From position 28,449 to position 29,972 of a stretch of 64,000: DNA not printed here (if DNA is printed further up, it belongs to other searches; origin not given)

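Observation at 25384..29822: Second divergent operon: truncated TssC paralog co-transcribed with tssE-tssF-tssG but without a TssB partner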

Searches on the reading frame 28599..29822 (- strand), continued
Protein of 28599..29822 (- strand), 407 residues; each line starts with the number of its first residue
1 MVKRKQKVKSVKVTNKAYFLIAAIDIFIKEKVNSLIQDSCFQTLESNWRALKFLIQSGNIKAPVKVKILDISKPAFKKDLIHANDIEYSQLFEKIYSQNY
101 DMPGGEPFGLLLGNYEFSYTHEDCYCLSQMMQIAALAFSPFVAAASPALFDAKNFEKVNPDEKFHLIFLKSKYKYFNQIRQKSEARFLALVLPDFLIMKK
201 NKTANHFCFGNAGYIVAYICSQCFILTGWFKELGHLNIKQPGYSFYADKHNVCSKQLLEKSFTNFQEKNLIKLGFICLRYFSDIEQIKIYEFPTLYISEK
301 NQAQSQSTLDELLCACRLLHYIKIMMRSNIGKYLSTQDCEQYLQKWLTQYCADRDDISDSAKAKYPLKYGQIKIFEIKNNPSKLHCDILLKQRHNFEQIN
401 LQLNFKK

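Call 39: find_encoding_contigs(protein=P0077, flank=10000, max_places=1)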
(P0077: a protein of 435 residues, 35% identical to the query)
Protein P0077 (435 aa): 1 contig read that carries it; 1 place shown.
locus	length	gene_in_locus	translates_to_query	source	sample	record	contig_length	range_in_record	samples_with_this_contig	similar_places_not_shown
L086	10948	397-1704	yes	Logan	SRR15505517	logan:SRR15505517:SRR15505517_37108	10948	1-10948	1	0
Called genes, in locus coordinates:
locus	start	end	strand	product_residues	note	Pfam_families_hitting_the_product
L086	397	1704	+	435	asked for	PF05943:VipB, PF18945:VipB_2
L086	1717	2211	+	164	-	PF04965:GPW_gp25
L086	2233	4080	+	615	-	PF05947:T6SS_TssF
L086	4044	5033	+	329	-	PF06996:T6SS_TssG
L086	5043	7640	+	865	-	PF02861:Clp_N, PF00004:AAA, PF13191:AAA_16, PF23569:NBD_SMAX1 (weak), PF17871:AAA_lid_9, PF07724:AAA_2, PF07728:AAA_5 (weak), PF10431:ClpB_D2-small, +4 more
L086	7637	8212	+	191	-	PF22011:DUF6931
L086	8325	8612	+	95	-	PF02482:Ribosomal_S30AE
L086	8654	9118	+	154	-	PF00359:PTS_EIIA_2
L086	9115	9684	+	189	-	PF07475:Hpr_kinase_C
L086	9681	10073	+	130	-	PF03610:EIIA-man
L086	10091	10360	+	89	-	PF00381:PTS-HPr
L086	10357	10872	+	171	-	PF09335:VTT_dom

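Call 40: find_encoding_contigs(protein=P0075, flank=10000, max_places=1)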
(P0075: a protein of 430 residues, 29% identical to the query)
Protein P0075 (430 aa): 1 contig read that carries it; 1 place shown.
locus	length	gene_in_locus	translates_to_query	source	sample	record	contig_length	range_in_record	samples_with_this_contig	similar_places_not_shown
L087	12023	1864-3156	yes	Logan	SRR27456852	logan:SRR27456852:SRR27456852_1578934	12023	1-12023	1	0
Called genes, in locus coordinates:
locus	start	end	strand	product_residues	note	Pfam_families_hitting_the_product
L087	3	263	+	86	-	?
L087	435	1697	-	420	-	-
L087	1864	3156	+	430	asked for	PF05943:VipB, PF18945:VipB_2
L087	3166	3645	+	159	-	PF12790:T6SS-SciN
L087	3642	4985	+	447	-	PF05936:T6SS_VasE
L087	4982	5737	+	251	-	PF09850:DotU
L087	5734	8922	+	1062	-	PF14331:IcmF-related_N (weak), PF06761:IcmF-related, PF21070:IcmF_helical (weak), PF06744:IcmF_C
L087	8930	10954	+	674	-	PF05954:Phage_GPD, PF22178:Gp5_trimer_C (weak)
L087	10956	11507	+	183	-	-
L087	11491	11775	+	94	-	PF05488:PAAR_motif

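Call 41: search_solved_structures(query=window:28599-29822:-, max_evalue=0.001, show_alignments=2)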
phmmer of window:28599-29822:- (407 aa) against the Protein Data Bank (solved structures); distinct sequences matched with E-value up to 0.001: 8.
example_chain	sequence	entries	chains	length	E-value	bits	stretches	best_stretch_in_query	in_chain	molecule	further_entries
9n4v_A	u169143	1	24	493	3.4e-48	167.9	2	21-197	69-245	DUF877 family protein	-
5n8n_B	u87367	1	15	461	1.1e-45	159.7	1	19-403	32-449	EvpB family type VI secretion protein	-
5urw_1B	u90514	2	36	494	4.1e-44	154.5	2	19-198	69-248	TssC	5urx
5mxn_A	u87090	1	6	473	7.9e-41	143.7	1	20-403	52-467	Type VI secretion protein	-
5ojq_A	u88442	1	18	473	7.9e-41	143.7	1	20-403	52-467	Type VI secretion protein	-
5myu_A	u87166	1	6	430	8.7e-41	143.5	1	21-403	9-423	Type VI secretion system protein ImpC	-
3j9g_B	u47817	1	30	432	8.9e-41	143.5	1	21-403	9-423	VipB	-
3j9o_B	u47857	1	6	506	2e-32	116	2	20-200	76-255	Intracellular growth locus protein B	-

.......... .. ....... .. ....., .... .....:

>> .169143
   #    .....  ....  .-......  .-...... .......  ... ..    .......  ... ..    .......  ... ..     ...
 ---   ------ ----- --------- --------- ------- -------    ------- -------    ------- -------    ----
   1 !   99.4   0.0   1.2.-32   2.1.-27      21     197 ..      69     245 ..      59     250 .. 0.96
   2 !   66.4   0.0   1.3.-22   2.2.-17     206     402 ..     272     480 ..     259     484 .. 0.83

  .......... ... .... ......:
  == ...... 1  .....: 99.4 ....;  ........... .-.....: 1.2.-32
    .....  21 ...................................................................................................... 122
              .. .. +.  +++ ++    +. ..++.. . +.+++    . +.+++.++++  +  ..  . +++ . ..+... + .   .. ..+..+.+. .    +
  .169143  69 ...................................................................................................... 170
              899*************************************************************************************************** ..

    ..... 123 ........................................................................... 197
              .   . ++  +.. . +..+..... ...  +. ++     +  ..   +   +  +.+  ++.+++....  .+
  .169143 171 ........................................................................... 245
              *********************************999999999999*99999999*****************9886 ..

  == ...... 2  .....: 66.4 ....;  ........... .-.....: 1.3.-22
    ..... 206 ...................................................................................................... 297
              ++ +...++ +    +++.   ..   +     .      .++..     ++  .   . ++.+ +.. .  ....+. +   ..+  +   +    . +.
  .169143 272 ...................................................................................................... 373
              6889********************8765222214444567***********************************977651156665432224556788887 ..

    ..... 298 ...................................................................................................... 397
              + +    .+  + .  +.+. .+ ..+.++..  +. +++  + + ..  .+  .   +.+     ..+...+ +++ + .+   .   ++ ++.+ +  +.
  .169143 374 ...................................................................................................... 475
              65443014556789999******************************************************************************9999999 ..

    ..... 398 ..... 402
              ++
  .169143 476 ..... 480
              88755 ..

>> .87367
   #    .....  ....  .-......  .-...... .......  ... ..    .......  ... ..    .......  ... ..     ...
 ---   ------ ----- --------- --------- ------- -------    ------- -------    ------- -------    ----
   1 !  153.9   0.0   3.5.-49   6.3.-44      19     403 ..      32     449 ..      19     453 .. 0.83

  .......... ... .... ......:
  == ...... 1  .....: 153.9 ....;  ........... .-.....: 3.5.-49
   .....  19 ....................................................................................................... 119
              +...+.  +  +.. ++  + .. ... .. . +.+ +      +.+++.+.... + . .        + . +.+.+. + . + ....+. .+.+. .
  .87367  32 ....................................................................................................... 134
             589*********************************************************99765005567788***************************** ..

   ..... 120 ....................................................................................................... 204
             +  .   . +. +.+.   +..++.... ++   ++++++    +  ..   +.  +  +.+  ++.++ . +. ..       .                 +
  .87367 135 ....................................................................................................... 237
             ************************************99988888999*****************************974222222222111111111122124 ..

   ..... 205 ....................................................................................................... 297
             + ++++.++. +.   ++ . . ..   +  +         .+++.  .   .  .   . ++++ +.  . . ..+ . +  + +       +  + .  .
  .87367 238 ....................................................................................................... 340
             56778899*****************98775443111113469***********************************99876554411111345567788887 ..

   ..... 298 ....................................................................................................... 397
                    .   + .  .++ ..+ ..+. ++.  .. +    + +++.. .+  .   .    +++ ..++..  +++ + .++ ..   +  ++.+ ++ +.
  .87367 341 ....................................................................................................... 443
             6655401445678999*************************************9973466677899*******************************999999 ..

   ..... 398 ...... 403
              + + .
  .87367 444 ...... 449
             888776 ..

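Call 52: predict_structure(alignment_id=A4)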
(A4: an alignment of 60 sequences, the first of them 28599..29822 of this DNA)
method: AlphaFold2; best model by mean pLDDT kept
length: 407 residues; sequences in the alignment: 60
mean_pLDDT: 84.9   pTM: 0.84
mean pLDDT of the five models: 84.9, 83.5, 83.5, 80.5, 80.3
residues with pLDDT >= 90: 188; 70-90: 162; 50-70: 51; < 50: 6
segments of 3 or more residues with pLDDT < 50: none
pLDDT, mean of each block of 10 residues (from residue 1): 60 87 93 87 88 84 84 95 92 83 68 95 97 92 96 90 90 96 95 84 65 94 88 77 51 71 92 94 86 87 67 89 85 87 94 85 87 90 88 71 72
secondary structure, 60 per line:
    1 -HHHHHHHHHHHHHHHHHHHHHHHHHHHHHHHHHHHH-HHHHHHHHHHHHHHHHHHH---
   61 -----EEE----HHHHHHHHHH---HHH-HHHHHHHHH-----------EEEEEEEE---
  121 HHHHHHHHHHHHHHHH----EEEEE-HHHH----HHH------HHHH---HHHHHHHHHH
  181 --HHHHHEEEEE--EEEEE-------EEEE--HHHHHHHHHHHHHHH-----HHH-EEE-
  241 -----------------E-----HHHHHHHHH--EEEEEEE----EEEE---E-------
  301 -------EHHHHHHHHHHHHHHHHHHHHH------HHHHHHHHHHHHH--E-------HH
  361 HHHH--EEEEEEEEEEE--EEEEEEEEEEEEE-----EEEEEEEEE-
elements in order: H2-37 H39-57 E66-68 H73-82 H90-98 E110-117 H121-136 E141-145 H147-150 H164-167 H171-180 H183-187 E188-192 E195-199 E207-210 H213-227 E237-239 H264-272 E275-281 E286-289 H309-329 H336-348 H359-364 E367-377 E380-392 E398-406

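Call 55: fold_search(model_id=the predicted structure, library=pdb)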
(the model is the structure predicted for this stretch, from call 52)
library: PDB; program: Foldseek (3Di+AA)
matches with E <= 10: 894; with E <= 0.001: 42
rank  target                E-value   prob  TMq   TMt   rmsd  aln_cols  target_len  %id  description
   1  5n8n_B                4.3e-27  1.00  0.81  0.72   7.1       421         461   25  Contracted sheath of a Pseudomonas aeruginosa type six secretion system consisting of TssB1 and TssC1 (released 2018-01-10)
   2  9n4v_A                5.7e-27  1.00  0.76  0.84   7.0       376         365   26  Azotobacter vinelandii extended type VI secretion system sheath tube complex (released 2025-07-16)
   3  3j9g_2                1.7e-25  1.00  0.80  0.76   8.8       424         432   24  Atomic model of the VipA/VipB, the type six secretion system contractile sheath of Vibrio cholerae from cryo-EM (released 2015-03-11)
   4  5urx_1B               2.2e-25  1.00  0.79  0.75   9.1       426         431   24  Structure of the contracted type VI secretion system sheath in Myxococcus xanthus (released 2017-05-10)
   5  5myu_MODEL_1_A        9.2e-25  1.00  0.80  0.76   7.3       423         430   24  VipA-N2/VipB contracted sheath of type VI secretion system (released 2017-08-02)
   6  5urw_1B               2.2e-24  1.00  0.78  0.77   4.0       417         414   23  Structure of the extended type VI secretion system sheath in Myxococcus xanthus (released 2017-05-10)
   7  5mxn_MODEL_1_A        6.1e-24  1.00  0.79  0.69   8.1       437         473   24  Atomic model of the VipA/VipB/Hcp, the type six secretion system non-contractile sheath-tube of Vibrio cholera (released 2017-08-02)
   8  5ojq_A                6.1e-24  1.00  0.79  0.69   8.1       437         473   24  The modeled structure of of wild type extended type VI secretion system sheath/tube complex in vibrio cholerae based o (released 2017-08-09)
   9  3j9o_B                1.9e-22  1.00  0.80  0.76   8.0       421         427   22  CryoEM structure of a type VI secretion system (released 2015-03-18)
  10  8q1i_O                1.1e-05  1.00  0.41  0.31  11.9       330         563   11  Neck-tail junction of phage 812 after tail contraction (C6) (released 2024-08-14)
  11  9mkb_AK               2.1e-05  1.00  0.43  0.29   8.7       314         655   10  Structure of the bacteriophage T4 portal-neck-tail complex (released 2025-12-24)
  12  9ezm_A                2.4e-05  1.00  0.42  0.36  11.1       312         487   10  CryoEM structure of the contracted sheath in H. borinquense (released 2024-11-27)
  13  8q1i_I                2.5e-05  1.00  0.41  0.45  11.8       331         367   10  Neck-tail junction of phage 812 after tail contraction (C6) (released 2024-08-14)
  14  9gtp_1h               3.0e-05  1.00  0.44  0.50   8.3       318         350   11  Cryo-EM structure of a contractile injection system in Streptomyces coelicolor, the baseplate complex in extended sta (released 2025-06-18)
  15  9qgp_3A               3.0e-05  1.00  0.45  0.46   7.1       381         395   11  Cryo-EM structure of the PlPVC1 sheath, 6-fold symmetrized (C6), in contracted state (released 2025-10-29)
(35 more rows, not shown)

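Call 67: search_protein_families(library=pfam, proteins=[L062:6620-7120:+, L062:3864-4364:-, L062:4716-5084:-, L062:12464-16339:+, L087:435-1697:-, L086:7637-8212:+], max_evalue=0.001)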
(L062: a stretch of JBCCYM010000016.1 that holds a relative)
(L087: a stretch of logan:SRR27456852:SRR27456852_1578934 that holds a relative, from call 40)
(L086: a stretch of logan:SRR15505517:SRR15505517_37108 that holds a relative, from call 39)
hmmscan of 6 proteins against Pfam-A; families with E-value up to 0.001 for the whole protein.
L062:6620-7120:+ (166 aa): 1 family
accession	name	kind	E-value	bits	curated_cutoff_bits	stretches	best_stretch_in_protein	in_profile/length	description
PF12790.13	T6SS-SciN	-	4.8e-24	84.8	27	1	32-147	2-118/120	Type VI secretion lipoprotein, VasD, EvfM, TssJ, VC_A0113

L062:3864-4364:- (166 aa): 0 families

L062:4716-5084:- (122 aa): 1 family
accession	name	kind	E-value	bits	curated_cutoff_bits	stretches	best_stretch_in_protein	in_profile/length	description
PF01363.27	FYVE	-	2.3e-16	60.1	27.8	1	14-62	1-49/67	FYVE zinc finger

L062:12464-16339:+ (1291 aa): 3 families
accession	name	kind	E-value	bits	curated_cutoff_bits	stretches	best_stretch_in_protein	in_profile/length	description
PF05954.17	Phage_GPD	-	8.5e-48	163.5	30.1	1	29-334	1-295/305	Phage tail baseplate hub (GPD)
PF07661.19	MORN_2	-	1.1e-09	37.8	29.6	0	1248-1268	1-21/22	MORN repeat variant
PF22178.3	Gp5_trimer_C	-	0.00031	21.3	30.9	1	500-538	11-49/112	Bacteriophage T4 gp5 C-terminal trimerisation domain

L087:435-1697:- (420 aa): 0 families

L086:7637-8212:+ (191 aa): 1 family
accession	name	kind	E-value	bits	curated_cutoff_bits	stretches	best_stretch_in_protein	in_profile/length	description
PF22011.2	DUF6931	-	8.7e-34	117.1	27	1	40-184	2-145/145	Family of unknown function (DUF6931)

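Call 74: search_protein_representatives(alignment_id=A5)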
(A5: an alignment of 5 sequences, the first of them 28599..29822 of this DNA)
Query: 5 sequences, 420 profile positions. Proteins with E-value up to 0.001 (for the whole library): 6604; up to 1e-10: 4793; up to 1e-30: 1997. The best 150 are listed.
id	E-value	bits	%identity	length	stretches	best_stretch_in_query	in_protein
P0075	2.6e-192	655.6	-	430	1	1-420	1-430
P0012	2.3e-176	603.2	-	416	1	1-420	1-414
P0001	1.5e-172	590.5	-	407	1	5-417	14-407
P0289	1.3e-138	478.7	-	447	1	5-419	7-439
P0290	9.5e-131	452.9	-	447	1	2-419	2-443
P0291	1.4e-128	445.8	-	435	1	5-419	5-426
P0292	6.5e-128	443.5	-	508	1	8-420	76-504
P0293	8.2e-128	443.2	-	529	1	5-419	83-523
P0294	1.2e-127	442.7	-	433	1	1-419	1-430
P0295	5.3e-127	440.5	-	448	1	6-419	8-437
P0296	2.8e-126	438.1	-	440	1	4-418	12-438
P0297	6.3e-126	437.0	-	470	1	8-419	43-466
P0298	6.2e-125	433.7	-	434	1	6-419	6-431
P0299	1.6e-124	432.4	-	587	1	5-418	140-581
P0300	2.3e-124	431.8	-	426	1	5-419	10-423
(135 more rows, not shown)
